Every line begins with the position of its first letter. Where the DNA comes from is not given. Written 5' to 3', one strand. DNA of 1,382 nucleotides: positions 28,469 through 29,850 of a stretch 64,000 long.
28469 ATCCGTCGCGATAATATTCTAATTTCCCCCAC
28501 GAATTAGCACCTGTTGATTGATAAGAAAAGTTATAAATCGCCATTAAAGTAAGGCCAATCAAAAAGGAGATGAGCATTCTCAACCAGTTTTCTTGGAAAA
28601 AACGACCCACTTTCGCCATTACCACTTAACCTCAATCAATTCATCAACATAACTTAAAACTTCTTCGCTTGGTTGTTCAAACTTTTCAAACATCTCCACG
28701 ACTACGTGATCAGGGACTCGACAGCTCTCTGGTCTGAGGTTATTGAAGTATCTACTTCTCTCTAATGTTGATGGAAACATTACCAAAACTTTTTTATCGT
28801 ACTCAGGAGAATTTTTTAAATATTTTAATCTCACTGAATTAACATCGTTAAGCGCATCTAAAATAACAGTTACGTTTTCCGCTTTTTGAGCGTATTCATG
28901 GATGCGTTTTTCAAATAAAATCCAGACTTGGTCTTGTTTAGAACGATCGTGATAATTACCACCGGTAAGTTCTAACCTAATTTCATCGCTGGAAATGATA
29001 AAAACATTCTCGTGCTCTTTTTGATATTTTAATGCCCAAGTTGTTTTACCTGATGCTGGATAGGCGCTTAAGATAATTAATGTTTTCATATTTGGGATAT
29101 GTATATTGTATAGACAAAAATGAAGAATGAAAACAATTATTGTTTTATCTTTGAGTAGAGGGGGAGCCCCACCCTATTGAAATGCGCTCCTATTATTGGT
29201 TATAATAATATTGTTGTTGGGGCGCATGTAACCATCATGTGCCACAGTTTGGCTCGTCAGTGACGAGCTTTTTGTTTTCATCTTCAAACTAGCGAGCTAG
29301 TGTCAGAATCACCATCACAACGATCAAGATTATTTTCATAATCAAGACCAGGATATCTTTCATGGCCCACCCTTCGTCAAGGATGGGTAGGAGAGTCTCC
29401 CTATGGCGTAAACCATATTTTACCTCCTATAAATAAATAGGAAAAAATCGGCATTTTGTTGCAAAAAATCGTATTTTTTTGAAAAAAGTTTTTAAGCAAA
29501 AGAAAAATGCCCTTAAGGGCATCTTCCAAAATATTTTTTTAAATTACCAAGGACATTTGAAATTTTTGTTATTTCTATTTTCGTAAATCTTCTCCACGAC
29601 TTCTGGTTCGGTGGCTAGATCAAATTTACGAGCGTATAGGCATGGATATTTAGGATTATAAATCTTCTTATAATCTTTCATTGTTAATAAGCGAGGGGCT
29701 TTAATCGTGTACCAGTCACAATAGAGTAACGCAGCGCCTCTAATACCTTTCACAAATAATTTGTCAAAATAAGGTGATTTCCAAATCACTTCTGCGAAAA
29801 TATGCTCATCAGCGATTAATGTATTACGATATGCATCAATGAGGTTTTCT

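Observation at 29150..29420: Candidate type I toxin-antitoxin-like locus: a 24-aa hydrophobic peptide gene converging on a terminated antisense sRNA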

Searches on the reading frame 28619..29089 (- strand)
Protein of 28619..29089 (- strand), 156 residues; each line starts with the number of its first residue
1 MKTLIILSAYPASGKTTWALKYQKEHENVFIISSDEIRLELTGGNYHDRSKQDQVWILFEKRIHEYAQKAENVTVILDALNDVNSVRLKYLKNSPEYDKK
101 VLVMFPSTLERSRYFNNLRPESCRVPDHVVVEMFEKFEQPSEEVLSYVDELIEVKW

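Call 7: find_encoding_contigs(protein=window:28619-29089:-, flank=10000, max_places=10)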
Protein window:28619-29089:- (156 aa): no gene with exactly this product is on record in the collection.

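Call 10: find_related_loci(query=window:28619-29089:-, collection=genome_contigs, flank=6000)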
Query window:28619-29089:- (156 aa) in genome_contigs; peptide patterns used: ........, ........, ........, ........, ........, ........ (x = any residue, [..] = any of these).
100 stretches matched a pattern; 2 encode a relative of the query (tblastn E <= 1e-3); 2 distinct loci.
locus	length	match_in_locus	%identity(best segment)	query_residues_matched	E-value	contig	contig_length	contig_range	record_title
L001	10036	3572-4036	70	1-156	1e-75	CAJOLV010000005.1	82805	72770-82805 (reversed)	uncultured Bacilli bacterium isolate Reindeer_2_mag_128 genome assembly, contig: scaffold_389, whole genome shotgun sequ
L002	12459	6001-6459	56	1-154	6e-54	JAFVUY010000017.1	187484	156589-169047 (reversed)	MAG: Bacilli bacterium isolate RGIG5418 Sheep_Colon-4__c71547, whole genome shotgun sequence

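Call 15: find_homologous_proteins(query=window:28619-29089:-, max_evalue=1e-20)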
Query window:28619-29089:- (156 aa): 765 proteins with E <= 1e-20 among 787 candidates; the best 120 are listed.
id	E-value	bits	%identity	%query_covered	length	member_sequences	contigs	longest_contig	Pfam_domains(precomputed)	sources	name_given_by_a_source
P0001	4.3e-98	343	100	100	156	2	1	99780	PF13671.13,PF08433.17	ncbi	-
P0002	8.4e-87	306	87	100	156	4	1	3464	PF13671.13,PF08433.17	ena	-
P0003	6.1e-77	274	78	100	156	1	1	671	PF13671.13,PF08433.17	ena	-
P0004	2.0e-76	273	77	100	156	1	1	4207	PF13671.13,PF08433.17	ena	-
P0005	4.2e-75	268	76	100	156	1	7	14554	PF13671.13,PF08433.17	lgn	-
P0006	4.7e-75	268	77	100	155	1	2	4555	PF13671.13,PF08433.17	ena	-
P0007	2.5e-74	266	76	100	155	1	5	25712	PF13671.13,PF08433.17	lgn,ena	-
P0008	7.1e-74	264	76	100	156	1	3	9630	PF13671.13,PF08433.17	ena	-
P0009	1.0e-72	261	73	100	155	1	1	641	PF13671.13,PF08433.17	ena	-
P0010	1.1e-72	261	76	100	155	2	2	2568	PF13671.13,PF08433.17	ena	-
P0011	1.6e-71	257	74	100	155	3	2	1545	PF13671.13,PF08433.17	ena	-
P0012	2.2e-71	256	75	97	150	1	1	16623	PF13671.13,PF08433.17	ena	-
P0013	4.1e-71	256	74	100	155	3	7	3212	PF13671.13,PF08433.17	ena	-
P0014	4.8e-71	255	75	97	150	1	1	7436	PF13671.13,PF08433.17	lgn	-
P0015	1.6e-70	254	72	100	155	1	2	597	PF13671.13,PF08433.17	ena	-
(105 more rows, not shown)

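Call 17: find_encoding_contigs(protein=P0001, flank=3000, max_places=4)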
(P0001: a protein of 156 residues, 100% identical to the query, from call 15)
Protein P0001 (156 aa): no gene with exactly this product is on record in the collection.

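Call 18: find_encoding_contigs(protein=P0002, flank=3000, max_places=4)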
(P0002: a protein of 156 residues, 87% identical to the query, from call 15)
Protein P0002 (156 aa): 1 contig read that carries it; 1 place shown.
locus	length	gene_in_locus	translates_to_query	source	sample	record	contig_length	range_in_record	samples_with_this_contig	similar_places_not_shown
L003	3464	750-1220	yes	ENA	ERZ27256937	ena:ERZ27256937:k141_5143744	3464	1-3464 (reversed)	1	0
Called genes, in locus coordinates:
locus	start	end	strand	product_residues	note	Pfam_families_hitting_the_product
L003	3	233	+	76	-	?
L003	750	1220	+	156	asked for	PF08433:KTI12, PF13671:AAA_33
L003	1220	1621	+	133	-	-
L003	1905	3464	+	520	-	?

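Call 19: find_encoding_contigs(protein=P0004, flank=3000, max_places=4)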
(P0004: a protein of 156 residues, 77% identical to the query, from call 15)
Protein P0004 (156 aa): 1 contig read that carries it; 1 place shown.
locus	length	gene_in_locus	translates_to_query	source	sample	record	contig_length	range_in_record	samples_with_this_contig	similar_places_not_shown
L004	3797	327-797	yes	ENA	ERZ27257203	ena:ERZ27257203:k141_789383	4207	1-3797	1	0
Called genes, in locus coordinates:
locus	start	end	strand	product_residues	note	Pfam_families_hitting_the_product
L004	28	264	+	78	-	PF01396:Zn_ribbon_Top1 (faint), PF02150:Zn_ribbon_RPB9 (faint)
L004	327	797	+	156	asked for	PF08433:KTI12, PF13671:AAA_33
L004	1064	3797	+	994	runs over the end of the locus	PF02368:Big_2, PF22359:Big-like, PF26182:Ig_NUP210_5th (faint), PF02368:Big_2, PF26918:Ig_Eae (weak), PF00496:SBP_bac_5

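Call 32: find_encoding_contigs(protein=P0003, flank=2000, max_places=3)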
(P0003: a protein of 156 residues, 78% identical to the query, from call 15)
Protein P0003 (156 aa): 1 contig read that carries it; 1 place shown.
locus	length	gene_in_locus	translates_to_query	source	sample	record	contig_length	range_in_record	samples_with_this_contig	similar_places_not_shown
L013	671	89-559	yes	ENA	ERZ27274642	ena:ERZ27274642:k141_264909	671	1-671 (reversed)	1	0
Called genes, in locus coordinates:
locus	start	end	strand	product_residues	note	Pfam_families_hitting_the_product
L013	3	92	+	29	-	?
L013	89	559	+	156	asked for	PF08433:KTI12, PF13671:AAA_33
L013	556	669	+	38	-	?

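Call 33: find_encoding_contigs(protein=P0006, flank=2000, max_places=3)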
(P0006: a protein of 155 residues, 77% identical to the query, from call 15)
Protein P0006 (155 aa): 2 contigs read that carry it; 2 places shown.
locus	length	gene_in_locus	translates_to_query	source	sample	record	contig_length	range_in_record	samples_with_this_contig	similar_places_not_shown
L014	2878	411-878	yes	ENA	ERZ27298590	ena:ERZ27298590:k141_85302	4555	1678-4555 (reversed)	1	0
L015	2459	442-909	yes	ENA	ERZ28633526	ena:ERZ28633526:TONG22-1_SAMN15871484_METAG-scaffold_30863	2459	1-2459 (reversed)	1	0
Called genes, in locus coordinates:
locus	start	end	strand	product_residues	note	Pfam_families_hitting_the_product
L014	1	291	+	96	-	?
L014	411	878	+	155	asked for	PF08433:KTI12, PF13671:AAA_33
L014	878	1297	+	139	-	PF13038:DUF3899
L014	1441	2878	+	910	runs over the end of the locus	-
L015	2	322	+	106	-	?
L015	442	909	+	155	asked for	PF08433:KTI12, PF13671:AAA_33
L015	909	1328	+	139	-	PF13038:DUF3899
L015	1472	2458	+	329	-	?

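Call 34: find_encoding_contigs(protein=P0005, flank=2000, max_places=3)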
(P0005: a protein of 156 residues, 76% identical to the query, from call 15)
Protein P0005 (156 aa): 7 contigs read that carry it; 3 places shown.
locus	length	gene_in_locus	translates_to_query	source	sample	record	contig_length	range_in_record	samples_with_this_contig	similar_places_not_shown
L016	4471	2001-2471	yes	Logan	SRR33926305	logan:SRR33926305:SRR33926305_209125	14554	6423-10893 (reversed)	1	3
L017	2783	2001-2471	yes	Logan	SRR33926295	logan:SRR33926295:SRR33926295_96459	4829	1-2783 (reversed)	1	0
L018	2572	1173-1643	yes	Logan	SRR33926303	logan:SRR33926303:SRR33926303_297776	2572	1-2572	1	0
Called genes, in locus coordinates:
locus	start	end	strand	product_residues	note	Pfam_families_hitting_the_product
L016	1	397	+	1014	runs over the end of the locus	PF00563:EAL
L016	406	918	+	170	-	PF00881:Nitroreductase, PF14512:TM1586_NiRdase (faint), PF00881:Nitroreductase (weak)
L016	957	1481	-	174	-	-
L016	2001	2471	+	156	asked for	PF08433:KTI12, PF13671:AAA_33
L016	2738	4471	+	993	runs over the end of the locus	PF02368:Big_2, PF22359:Big-like, PF26182:Ig_NUP210_5th (faint), PF02368:Big_2, PF26918:Ig_Eae (weak), PF00496:SBP_bac_5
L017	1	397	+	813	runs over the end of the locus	?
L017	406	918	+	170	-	PF00881:Nitroreductase, PF14512:TM1586_NiRdase (faint), PF00881:Nitroreductase (weak)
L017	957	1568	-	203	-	PF19570:DUF6088 (faint)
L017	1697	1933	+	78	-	PF01396:Zn_ribbon_Top1 (faint), PF02150:Zn_ribbon_RPB9 (faint), PF07282:Cas12f1-like_TNB (faint)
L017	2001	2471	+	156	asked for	PF08433:KTI12, PF13671:AAA_33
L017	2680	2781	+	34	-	?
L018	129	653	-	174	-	-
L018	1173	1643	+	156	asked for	PF08433:KTI12, PF13671:AAA_33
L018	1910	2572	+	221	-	?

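Call 44: list_cluster_members(proteins=[P0001, P0002])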
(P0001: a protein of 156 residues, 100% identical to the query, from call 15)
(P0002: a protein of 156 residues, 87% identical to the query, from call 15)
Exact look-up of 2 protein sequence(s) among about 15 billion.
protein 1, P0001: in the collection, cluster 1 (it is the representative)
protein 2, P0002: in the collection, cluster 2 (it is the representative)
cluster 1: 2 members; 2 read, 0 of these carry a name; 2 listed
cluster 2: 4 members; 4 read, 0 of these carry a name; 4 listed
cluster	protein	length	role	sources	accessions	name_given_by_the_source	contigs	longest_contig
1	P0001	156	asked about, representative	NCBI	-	-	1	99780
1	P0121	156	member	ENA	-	-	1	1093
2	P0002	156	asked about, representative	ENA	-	-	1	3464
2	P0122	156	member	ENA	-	-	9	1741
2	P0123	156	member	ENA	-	-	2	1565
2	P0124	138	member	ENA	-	-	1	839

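Call 45: find_encoding_contigs(protein=P0122, flank=2000, max_places=10)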
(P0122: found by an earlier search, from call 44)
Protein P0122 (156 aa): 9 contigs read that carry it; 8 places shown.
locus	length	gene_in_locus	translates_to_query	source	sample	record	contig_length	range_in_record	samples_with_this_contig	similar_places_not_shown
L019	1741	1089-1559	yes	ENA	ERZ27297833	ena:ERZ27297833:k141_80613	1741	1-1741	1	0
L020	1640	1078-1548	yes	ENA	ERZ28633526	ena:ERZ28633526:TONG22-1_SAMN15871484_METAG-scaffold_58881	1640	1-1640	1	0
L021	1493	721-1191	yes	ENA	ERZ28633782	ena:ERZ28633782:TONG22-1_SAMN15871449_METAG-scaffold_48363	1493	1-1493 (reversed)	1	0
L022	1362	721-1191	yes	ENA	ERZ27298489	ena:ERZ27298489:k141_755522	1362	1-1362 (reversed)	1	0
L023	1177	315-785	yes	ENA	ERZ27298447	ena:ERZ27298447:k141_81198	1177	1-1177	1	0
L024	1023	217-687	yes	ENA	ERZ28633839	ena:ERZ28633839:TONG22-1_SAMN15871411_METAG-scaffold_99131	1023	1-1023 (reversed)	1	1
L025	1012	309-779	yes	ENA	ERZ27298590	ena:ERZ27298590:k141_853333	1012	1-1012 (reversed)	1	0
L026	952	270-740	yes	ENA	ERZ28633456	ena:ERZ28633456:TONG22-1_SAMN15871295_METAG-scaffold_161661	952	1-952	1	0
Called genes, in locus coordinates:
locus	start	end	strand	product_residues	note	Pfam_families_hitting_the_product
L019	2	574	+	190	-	?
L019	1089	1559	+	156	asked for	PF08433:KTI12, PF13671:AAA_33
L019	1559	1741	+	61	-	?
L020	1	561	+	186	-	?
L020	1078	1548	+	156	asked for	PF08433:KTI12, PF13671:AAA_33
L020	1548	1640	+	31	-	?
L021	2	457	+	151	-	?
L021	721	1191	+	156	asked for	PF08433:KTI12, PF13671:AAA_33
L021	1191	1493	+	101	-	?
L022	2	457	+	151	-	?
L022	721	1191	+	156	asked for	PF08433:KTI12, PF13671:AAA_33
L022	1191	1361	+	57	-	?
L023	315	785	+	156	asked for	PF08433:KTI12, PF13671:AAA_33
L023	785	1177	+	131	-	?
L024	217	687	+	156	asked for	PF08433:KTI12, PF13671:AAA_33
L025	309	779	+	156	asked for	PF08433:KTI12, PF13671:AAA_33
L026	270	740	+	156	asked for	PF08433:KTI12, PF13671:AAA_33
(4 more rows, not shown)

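Call 46: find_encoding_contigs(protein=P0121, flank=2000, max_places=4)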
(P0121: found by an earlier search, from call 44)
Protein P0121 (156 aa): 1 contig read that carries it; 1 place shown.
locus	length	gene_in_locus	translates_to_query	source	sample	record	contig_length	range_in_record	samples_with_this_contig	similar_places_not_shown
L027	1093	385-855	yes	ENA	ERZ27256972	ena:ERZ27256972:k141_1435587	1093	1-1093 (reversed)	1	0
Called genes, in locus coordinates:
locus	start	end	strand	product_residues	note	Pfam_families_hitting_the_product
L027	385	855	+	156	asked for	PF08433:KTI12, PF13671:AAA_33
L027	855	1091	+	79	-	?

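Call 54: find_encoding_contigs(protein=P0123, flank=2000, max_places=6)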
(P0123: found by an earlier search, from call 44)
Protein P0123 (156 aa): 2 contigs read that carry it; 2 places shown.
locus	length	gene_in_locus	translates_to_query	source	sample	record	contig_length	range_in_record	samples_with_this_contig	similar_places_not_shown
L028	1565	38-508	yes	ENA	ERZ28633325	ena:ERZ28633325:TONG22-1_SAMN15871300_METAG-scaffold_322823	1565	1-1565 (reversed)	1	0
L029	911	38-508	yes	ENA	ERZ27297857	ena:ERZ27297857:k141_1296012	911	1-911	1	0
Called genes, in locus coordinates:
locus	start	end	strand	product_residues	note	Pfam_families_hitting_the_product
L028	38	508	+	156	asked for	PF08433:KTI12, PF13671:AAA_33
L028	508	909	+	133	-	-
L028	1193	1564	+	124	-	?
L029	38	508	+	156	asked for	PF08433:KTI12, PF13671:AAA_33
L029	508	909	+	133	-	?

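Call 66: search_protein_families(library=pfam, proteins=[window:28619-29089:-], max_evalue=0.001)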
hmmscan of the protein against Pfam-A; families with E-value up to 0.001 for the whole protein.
window:28619-29089:- (156 aa): 2 families
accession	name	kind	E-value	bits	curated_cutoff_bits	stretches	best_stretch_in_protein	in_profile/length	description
PF08433.16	KTI12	-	7.4e-12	45.8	22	1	4-143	3-143/271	Chromatin associated protein KTI12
PF13671.12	AAA_33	-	3.2e-10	40.9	27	1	5-140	2-143/143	AAA domain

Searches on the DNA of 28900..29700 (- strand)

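Call 4: search_rna_families(source=window, start=28900, end=29700, threshold=evalue, max_evalue=10, show_alignments=4)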
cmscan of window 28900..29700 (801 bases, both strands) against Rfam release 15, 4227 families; matches with E-value up to 10: 21.
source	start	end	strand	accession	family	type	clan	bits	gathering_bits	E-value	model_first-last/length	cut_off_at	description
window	29073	29198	+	RF01595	snoR19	Gene; snRNA; snoRNA; CD-box;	-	23.5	60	5.2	1-96/96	no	small nucleolar RNA snoR19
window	29477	29531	-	RF01667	rox1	Cis-reg;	-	22.3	58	0.061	7-53/59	no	Drosophila rox1 ncRNA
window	29496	29524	-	RF00489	ctRNA_p42d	Gene; antisense;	-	21.5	50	0.058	1-46/46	no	ctRNA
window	29467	29548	-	RF02618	SSRC34_2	Gene; sRNA;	-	20.3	48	1.2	1-125/125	no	Streptococcus sRNA 34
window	29155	29179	-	RF04218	HCV_5BSL1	Cis-reg;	-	19.3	44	0.14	1-47/47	no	Hepatitis C virus stem-loop I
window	29495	29587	-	RF02070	STnc300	Gene; sRNA;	-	19.1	80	8.3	1-159/159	no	Salmonella enterica sRNA STnc300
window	29453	29527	+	RF02693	psm_mec_RNA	Gene; sRNA;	-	18.6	85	8.5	1-143/143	no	psm_mec locus RNA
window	29504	29532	-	RF02438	SpF51_sRNA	Gene; sRNA;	-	17.5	50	2.4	1-45/45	no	Streptococcus sRNA SpF51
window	28986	29067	+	RF00611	SNORD111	Gene; snRNA; snoRNA; CD-box;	-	17.3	46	5.3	1-89/89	no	Small nucleolar RNA SNORD111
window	29450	29511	+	RF00150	SNORD42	Gene; snRNA; snoRNA; CD-box;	-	17.3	39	9.5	1-68/68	no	Small nucleolar RNA SNORD42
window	29492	29527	-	RF00519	suhB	Gene; sRNA;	CL00108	17.2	41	0.78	1-77/77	no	Makes More Granules Regulator RNA (mmgR)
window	29255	29319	-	RF01146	sR15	Gene; snRNA; snoRNA; CD-box;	-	17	40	2.4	1-65/65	no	Small nucleolar RNA sR15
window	29418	29527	+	RF00082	SraG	Gene; sRNA;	-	15.4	50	6.4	1-177/177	no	SraG RNA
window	29174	29275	+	RF02537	TarA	Gene; sRNA;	-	15.4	80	9.4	1-99/99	no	Vibrio ToxT activated RNA TarA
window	29022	29146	-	RF02318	TtnuHACA11a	Gene; snRNA; snoRNA; HACA-box;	-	15.1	100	9.9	1-141/141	no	Tetrahymena snoRNA TtnuHACA11a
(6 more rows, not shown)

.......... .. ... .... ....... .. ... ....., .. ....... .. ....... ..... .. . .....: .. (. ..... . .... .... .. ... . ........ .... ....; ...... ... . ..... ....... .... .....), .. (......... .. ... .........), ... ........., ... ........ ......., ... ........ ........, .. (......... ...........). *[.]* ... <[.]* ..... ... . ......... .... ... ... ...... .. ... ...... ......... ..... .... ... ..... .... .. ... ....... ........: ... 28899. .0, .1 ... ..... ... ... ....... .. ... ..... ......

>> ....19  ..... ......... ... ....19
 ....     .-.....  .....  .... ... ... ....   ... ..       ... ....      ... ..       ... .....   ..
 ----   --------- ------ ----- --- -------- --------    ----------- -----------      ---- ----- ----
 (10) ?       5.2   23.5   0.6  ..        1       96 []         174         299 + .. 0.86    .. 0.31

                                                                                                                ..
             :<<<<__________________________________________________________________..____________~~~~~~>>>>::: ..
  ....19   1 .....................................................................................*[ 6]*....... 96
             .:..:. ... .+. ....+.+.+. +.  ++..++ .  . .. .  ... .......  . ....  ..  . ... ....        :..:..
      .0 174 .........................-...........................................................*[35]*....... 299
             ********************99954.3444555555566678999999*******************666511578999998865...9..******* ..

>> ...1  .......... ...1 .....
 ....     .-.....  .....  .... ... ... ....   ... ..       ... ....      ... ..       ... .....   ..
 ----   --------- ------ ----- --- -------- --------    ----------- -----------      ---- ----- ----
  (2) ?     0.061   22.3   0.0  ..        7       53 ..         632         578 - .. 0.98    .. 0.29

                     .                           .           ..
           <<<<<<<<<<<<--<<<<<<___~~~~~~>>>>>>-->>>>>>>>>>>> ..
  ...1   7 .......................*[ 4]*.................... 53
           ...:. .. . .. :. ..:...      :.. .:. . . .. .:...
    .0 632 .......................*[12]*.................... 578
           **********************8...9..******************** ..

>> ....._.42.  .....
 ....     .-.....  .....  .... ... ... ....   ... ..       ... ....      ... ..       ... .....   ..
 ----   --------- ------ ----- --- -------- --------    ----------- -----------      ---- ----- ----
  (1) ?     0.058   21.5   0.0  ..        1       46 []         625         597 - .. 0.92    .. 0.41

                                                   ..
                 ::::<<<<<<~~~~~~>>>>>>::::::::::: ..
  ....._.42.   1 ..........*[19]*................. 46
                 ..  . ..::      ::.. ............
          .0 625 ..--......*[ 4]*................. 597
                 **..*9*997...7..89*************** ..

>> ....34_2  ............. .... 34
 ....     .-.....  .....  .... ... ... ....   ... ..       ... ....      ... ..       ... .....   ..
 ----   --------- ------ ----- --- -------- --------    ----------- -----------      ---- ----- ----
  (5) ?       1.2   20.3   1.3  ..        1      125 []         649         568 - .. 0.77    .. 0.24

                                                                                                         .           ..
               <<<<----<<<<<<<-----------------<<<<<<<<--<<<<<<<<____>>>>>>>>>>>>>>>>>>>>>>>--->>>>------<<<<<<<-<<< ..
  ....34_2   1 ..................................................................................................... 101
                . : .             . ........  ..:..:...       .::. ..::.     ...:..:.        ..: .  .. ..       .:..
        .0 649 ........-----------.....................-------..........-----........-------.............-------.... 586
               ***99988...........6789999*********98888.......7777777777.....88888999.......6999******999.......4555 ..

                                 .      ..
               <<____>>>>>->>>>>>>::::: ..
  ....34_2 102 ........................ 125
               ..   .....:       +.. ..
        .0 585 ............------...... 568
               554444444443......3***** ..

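Call 24: search_dna_similar(query=window:29140-29440:-, collection=plasmids, mode=distant, max_evalue=0.01)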
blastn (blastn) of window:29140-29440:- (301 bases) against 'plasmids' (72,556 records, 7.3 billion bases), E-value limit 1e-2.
No match.

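Call 25: search_dna_similar(query=window:29140-29440:-, collection=phages, mode=distant, max_evalue=0.01)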
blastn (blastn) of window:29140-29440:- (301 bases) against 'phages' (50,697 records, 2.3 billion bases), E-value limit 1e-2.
No match.
